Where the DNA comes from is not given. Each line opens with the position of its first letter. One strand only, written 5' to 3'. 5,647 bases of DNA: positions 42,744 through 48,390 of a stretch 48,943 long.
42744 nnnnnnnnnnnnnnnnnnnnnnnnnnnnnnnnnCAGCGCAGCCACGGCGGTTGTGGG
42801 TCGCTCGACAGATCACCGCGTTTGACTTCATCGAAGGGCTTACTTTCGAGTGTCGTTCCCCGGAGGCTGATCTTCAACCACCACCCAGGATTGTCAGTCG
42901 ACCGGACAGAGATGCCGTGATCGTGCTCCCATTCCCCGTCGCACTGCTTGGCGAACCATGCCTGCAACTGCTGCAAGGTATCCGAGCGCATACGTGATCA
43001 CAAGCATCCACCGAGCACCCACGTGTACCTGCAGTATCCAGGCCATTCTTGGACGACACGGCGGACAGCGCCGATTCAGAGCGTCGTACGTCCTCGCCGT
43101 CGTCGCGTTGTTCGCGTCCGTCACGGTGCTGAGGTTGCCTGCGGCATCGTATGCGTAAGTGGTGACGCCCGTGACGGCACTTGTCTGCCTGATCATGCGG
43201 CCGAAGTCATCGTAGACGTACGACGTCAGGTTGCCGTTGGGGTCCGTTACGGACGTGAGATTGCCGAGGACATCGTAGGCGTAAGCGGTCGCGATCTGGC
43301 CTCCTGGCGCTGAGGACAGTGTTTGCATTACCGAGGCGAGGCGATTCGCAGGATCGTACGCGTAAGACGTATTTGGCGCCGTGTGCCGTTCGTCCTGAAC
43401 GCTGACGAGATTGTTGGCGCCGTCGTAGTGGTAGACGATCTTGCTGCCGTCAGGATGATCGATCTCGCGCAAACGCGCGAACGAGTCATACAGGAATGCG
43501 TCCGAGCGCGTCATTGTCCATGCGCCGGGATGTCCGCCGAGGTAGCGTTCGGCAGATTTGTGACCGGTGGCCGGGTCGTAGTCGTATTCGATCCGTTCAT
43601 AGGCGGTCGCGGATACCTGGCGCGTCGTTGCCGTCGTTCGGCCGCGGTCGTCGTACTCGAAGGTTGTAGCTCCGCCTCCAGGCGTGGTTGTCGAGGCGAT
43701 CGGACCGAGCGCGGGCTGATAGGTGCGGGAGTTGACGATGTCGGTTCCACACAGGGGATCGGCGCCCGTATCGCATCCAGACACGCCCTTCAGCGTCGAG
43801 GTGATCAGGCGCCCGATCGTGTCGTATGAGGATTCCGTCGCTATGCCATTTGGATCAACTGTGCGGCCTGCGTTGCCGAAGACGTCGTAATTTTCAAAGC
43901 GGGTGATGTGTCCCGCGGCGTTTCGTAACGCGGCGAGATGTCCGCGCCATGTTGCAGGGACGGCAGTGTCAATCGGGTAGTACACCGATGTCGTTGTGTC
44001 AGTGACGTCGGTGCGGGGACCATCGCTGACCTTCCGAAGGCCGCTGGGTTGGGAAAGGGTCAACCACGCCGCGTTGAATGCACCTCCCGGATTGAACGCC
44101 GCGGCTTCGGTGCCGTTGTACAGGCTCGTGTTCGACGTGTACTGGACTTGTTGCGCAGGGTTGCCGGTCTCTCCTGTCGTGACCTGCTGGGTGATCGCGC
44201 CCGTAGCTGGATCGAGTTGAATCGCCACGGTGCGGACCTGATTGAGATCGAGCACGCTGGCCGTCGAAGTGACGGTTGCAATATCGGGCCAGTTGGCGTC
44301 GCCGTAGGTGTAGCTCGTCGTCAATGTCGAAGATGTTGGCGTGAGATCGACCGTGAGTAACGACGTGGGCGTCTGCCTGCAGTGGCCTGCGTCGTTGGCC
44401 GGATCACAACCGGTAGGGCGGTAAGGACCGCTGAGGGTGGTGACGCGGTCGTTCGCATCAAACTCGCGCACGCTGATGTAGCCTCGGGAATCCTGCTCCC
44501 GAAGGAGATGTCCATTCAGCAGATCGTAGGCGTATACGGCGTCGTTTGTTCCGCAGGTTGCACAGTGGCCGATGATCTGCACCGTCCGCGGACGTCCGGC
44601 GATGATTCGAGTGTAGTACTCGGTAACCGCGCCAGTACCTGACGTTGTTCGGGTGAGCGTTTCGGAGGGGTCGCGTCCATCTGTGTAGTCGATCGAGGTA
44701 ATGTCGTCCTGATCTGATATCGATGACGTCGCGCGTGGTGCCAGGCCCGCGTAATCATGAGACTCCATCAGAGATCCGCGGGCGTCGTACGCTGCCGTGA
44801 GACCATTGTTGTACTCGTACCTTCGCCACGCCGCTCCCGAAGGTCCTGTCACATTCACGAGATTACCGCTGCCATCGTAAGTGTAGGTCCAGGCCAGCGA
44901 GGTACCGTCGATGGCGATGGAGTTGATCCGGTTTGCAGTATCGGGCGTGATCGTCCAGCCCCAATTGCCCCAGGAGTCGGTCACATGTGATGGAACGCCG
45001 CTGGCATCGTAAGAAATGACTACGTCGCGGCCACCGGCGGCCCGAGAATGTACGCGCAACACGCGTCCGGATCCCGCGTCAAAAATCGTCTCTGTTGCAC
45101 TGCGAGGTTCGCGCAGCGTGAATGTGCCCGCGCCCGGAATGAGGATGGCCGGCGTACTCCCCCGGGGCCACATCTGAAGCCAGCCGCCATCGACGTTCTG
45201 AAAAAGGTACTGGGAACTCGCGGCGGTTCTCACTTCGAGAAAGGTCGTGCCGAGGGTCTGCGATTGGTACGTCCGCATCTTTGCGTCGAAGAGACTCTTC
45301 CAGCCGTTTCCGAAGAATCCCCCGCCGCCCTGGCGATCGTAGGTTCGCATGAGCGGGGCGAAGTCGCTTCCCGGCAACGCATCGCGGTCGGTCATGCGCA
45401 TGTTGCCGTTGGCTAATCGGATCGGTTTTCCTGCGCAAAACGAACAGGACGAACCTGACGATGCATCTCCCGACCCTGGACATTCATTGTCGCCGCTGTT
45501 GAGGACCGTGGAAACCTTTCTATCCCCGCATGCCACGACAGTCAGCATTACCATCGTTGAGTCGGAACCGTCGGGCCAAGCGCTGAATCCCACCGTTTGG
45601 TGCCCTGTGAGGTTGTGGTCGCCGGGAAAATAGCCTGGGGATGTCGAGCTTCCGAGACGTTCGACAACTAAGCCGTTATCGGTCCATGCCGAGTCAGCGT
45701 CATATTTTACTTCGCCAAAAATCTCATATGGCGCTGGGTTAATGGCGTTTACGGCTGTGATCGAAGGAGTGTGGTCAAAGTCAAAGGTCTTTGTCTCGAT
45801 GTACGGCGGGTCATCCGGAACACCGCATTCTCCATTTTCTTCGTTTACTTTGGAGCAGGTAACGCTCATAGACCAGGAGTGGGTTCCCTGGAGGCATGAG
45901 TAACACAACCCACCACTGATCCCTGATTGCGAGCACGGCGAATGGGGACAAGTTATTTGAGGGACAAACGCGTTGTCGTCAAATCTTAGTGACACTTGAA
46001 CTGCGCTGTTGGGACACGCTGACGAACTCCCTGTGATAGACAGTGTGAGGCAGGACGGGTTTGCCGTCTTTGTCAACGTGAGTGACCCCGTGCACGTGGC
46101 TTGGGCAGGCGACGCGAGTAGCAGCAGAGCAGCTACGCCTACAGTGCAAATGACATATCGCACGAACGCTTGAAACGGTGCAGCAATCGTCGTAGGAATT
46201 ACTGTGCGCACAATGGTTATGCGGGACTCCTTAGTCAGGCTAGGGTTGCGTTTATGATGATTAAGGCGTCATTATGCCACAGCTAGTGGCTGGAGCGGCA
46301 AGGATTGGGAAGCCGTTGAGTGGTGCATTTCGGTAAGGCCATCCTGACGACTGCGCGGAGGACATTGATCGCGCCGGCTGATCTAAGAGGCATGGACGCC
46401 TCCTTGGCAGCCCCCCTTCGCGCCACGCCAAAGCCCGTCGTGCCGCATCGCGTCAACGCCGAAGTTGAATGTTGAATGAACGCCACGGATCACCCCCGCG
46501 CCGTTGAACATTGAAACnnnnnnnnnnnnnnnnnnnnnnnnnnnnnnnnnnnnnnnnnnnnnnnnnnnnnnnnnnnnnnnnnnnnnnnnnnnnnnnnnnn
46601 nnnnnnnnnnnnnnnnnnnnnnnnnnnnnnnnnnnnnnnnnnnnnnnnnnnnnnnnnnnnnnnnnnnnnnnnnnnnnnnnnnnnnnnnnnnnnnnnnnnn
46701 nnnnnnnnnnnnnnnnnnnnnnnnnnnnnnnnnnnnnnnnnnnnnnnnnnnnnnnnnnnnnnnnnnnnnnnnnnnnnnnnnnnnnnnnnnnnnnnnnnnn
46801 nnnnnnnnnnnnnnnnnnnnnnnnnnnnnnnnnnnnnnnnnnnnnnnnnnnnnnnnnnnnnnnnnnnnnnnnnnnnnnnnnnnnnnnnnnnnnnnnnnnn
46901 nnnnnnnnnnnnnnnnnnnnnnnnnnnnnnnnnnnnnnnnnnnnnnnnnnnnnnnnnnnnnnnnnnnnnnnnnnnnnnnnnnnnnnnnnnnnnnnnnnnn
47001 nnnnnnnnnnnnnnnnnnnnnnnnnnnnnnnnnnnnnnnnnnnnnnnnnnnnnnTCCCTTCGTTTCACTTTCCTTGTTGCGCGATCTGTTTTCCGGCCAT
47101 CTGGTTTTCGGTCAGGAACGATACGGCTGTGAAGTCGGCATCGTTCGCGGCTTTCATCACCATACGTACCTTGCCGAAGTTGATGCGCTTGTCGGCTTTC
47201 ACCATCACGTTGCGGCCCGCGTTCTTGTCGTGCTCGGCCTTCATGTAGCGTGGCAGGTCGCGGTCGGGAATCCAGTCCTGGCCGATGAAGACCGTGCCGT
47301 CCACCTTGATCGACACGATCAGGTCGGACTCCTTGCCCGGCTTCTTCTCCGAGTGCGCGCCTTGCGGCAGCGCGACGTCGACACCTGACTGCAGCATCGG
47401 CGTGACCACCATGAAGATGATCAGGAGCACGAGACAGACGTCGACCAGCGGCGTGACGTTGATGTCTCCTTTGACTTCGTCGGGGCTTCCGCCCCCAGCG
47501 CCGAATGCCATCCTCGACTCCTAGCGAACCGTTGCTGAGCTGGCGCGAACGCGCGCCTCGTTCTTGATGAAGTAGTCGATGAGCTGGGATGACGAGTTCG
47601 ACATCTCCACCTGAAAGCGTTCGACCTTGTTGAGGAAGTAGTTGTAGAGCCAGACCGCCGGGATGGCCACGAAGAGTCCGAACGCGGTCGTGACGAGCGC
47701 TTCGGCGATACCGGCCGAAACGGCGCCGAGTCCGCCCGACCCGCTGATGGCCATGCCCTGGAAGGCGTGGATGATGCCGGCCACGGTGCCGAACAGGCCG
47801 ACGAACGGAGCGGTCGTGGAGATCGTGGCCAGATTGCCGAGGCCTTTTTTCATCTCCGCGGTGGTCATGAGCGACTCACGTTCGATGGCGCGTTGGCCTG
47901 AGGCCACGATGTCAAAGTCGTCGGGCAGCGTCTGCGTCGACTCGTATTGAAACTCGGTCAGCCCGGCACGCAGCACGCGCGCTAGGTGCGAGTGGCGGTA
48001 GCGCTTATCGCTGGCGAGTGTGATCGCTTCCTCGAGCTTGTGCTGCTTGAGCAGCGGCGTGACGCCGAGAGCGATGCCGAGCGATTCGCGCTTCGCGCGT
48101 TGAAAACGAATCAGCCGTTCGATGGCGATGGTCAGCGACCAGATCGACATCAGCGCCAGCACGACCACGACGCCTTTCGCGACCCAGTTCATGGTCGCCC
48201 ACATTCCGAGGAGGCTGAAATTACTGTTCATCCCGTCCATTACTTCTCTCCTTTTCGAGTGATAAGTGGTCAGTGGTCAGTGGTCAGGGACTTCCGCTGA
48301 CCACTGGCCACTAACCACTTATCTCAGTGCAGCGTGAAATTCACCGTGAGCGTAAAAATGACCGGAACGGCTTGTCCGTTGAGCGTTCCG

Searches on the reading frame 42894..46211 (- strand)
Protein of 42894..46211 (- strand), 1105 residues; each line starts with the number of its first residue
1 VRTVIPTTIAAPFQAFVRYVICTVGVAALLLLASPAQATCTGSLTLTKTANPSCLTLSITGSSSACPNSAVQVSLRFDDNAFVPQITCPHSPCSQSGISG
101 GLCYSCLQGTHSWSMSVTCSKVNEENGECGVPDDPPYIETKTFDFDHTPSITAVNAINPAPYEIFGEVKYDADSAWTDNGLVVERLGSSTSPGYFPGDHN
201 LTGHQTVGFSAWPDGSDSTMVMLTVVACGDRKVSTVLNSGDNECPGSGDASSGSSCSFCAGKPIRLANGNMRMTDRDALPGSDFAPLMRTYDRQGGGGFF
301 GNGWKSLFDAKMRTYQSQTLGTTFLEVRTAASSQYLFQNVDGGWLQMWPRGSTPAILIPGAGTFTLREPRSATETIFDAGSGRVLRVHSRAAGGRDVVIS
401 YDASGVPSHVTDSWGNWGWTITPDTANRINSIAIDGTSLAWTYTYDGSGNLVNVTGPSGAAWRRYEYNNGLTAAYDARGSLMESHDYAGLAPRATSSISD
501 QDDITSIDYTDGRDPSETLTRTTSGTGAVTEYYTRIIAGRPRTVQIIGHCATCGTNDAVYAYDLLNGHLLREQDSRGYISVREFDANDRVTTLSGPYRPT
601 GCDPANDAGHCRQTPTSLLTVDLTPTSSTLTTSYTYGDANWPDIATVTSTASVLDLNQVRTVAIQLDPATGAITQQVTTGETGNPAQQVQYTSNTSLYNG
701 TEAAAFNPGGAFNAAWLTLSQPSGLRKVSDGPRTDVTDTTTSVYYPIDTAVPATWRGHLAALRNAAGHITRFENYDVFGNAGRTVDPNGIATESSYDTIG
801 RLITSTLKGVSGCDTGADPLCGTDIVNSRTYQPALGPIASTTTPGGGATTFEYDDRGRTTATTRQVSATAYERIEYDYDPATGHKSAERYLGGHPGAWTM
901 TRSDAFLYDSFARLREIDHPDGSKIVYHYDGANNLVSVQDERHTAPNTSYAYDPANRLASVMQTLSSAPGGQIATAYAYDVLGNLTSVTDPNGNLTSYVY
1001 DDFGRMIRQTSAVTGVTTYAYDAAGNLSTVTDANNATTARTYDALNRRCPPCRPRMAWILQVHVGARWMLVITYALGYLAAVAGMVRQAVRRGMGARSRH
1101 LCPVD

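Call 52: search_protein_families(library=pfam, proteins=[window:42894-46211:-], max_evalue=0.001)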
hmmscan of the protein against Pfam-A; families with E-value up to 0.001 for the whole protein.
window:42894-46211:- (1105 aa): 2 families
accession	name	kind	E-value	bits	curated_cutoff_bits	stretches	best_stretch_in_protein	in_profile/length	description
PF05593.20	RHS_repeat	-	4.9e-33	113.3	22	4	979-1012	1-34/38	RHS Repeat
PF20148.4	DUF6531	-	3.3e-05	24.6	24.1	1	261-318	1-59/74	Domain of unknown function (DUF6531)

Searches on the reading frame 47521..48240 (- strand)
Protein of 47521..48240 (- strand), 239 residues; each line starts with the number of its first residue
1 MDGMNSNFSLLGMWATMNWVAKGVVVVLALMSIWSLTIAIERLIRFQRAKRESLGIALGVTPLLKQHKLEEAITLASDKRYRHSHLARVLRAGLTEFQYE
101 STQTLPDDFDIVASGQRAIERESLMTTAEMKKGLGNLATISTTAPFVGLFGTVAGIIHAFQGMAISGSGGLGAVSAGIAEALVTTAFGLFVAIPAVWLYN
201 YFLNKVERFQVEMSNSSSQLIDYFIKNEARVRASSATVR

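Call 52: search_protein_families(library=pfam, proteins=[window:47521-48240:-], max_evalue=0.001)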
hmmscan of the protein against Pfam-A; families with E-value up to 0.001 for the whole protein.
window:47521-48240:- (239 aa): 1 family
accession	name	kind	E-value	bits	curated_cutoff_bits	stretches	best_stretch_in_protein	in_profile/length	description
PF01618.21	MotA_ExbB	-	4e-32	111.1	22.9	1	85-213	5-125/127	MotA/TolQ/ExbB proton channel family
